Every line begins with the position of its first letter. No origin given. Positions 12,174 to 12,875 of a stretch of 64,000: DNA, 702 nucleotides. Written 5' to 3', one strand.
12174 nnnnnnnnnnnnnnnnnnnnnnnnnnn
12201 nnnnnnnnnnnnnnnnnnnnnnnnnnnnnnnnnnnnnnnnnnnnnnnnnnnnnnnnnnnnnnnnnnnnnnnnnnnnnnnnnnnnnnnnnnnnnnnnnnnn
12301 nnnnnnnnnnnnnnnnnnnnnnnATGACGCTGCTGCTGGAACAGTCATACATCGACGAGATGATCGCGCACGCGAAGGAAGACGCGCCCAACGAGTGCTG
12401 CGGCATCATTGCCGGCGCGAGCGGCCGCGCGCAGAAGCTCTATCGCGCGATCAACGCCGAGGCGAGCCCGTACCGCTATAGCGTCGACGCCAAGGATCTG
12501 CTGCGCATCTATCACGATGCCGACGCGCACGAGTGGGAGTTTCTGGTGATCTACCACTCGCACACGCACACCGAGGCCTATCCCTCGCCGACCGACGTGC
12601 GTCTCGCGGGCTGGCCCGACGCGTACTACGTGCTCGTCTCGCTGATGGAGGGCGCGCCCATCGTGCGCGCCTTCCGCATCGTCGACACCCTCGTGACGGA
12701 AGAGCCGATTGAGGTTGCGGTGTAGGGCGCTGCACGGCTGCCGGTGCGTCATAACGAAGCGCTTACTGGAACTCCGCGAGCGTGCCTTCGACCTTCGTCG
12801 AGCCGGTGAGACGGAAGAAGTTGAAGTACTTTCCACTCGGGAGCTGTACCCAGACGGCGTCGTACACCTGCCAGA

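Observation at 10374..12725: Rhodanese / two unknown proteins / stand-alone JAMM (MPN+) protease cluster lacking the expected ubiquitin-like and E1 partners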

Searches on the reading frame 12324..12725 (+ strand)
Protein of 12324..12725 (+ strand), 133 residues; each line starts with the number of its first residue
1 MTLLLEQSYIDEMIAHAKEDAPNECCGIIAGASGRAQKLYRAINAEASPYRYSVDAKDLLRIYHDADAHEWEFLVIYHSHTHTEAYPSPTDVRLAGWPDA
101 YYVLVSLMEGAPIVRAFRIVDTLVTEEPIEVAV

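Call 3: search_protein_families(library=pfam, proteins=[window:12324-12725:+], max_evalue=0.1)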
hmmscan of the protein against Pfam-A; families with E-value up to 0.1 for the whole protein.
window:12324-12725:+ (133 aa): 1 family
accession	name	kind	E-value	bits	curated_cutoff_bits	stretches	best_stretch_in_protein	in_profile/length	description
PF14464.11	Prok-JAB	-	3.5e-24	85.3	25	1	7-118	2-112/114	Prokaryotic homologs of the JAB domain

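Call 4: search_protein_families(library=ncbifam, proteins=[window:12324-12725:+], max_evalue=0.1)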
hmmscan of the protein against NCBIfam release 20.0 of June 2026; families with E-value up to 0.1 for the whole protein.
window:12324-12725:+ (133 aa): 2 families
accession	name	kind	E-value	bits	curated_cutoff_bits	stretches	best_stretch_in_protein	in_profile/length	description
NF041370.1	desamp_Halo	equivalog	1.1e-21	77.1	130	1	3-127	1-129/133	desampylase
TIGR03735.1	PRTRC_A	hypoth_equivalog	0.012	15.1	101.8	1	8-91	78-154/192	PRTRC system protein A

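Call 28: search_solved_structures(query=window:12324-12725:+, max_evalue=0.01, show_alignments=2)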
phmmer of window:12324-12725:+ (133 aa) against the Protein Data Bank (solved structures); distinct sequences matched with E-value up to 0.01: 5.
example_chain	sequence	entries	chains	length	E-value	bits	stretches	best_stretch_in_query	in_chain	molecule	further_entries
2kks_A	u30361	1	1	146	3e-18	69.4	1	5-129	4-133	Uncharacterized protein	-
2kcq_A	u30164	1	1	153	3.5e-10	43.3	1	9-113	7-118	Mov34/MPN/PAD-1 family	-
5lda_A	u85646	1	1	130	2e-07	34.4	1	2-103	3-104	JAMM1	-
5ld9_A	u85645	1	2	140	2.6e-07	34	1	2-103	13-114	JAMM1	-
6fjv_A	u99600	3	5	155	0.0086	19.4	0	12-94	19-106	26S proteasome regulatory subunit N11-like protein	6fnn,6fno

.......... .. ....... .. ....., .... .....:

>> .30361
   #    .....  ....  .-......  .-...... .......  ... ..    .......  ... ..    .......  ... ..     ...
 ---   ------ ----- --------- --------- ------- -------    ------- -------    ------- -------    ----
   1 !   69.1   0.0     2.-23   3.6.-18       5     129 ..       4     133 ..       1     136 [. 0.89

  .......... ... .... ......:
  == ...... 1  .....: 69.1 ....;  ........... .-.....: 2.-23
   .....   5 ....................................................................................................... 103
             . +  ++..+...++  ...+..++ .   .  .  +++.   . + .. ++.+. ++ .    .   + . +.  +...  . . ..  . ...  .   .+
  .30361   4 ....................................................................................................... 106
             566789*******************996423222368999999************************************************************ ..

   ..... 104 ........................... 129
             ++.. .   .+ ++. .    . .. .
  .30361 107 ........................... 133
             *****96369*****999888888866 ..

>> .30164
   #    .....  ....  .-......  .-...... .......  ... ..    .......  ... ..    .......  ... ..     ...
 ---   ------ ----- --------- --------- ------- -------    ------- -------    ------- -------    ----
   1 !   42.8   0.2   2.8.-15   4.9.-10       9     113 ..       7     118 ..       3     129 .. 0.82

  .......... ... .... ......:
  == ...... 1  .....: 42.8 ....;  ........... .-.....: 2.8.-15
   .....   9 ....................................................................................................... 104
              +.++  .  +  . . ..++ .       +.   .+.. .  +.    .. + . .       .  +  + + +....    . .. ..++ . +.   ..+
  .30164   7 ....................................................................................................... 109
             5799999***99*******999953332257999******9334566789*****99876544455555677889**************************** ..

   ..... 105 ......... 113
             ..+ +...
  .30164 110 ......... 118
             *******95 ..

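Call 39: search_protein_families(library=padloc, proteins=[window:12324-12725:+], max_evalue=0.1)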
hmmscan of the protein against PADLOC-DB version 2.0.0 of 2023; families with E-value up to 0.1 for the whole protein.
window:12324-12725:+ (133 aa): 7 families
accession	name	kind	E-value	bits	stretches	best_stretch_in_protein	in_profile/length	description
PDLC00901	JAB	-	0.00048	18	1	4-98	19-121/163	JAB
PDLC00890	JAB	-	0.00083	16.9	1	2-93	11-110/157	JAB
PDLC00896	JAB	-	0.0019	16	1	5-93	15-113/159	JAB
PDLC00906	JAB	-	0.0084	14.2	1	3-93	4-104/179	JAB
PDLC00893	JAB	-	0.01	13.9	1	64-93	74-103/157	JAB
PDLC01083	Csx21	-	0.047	12.1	0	32-63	58-89/100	Unknown function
PDLC00902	JAB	-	0.082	10.6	0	80-98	100-118/159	JAB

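Call 53: list_cluster_members(proteins=[P0001, window:12324-12725:+, window:11309-11671:+, window:10374-11201:+])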
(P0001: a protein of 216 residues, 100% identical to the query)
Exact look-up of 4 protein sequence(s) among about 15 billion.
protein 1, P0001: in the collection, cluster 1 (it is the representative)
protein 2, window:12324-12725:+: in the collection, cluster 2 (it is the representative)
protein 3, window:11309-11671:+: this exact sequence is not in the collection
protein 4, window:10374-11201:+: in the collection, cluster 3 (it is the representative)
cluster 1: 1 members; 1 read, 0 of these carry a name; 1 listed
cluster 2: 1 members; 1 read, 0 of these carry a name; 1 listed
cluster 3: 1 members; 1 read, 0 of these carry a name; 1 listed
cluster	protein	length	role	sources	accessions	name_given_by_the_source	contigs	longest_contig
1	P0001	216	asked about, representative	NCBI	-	-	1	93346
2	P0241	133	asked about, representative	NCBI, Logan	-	-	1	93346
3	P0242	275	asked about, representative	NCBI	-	-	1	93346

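Call 59: find_homologous_proteins(query=window:12324-12725:+, max_evalue=1e-10)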
Query window:12324-12725:+ (133 aa): 4169 proteins with E <= 1e-10 among 4183 candidates; the best 120 are listed.
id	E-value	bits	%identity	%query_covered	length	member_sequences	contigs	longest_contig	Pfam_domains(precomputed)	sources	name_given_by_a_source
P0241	1.5e-83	295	100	100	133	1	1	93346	PF14464.12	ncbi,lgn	-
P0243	9.5e-76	270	91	99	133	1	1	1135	PF14464.12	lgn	-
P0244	1.7e-69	250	84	100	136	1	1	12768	PF14464.12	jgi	jgi:proteasome lid subunit RPN8/RPN11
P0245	8.3e-69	248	86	98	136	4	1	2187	PF14464.12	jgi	-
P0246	2.2e-68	246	84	98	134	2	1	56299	PF14464.12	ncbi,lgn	-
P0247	4.1e-68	245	84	100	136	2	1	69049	PF14464.12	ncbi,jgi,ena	jgi:[CysO sulfur-carrier protein]-S-L-cysteine hydrolase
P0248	5.9e-68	245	83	99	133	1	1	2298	PF14464.12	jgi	jgi:proteasome lid subunit RPN8/RPN11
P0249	1.2e-67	244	83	99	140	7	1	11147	PF14464.12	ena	-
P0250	1.6e-67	243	83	98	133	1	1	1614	PF14464.12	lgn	-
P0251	1.6e-67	243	83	98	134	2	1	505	PF14464.12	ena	-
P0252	2.0e-67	243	82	100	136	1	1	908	PF14464.12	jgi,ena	-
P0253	3.5e-67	242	82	99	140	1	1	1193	PF14464.12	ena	-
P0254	7.4e-67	241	81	100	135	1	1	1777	PF14464.12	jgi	-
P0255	9.4e-67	241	82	99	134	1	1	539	PF14464.12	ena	-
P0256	9.7e-67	241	83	98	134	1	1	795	PF14464.12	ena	-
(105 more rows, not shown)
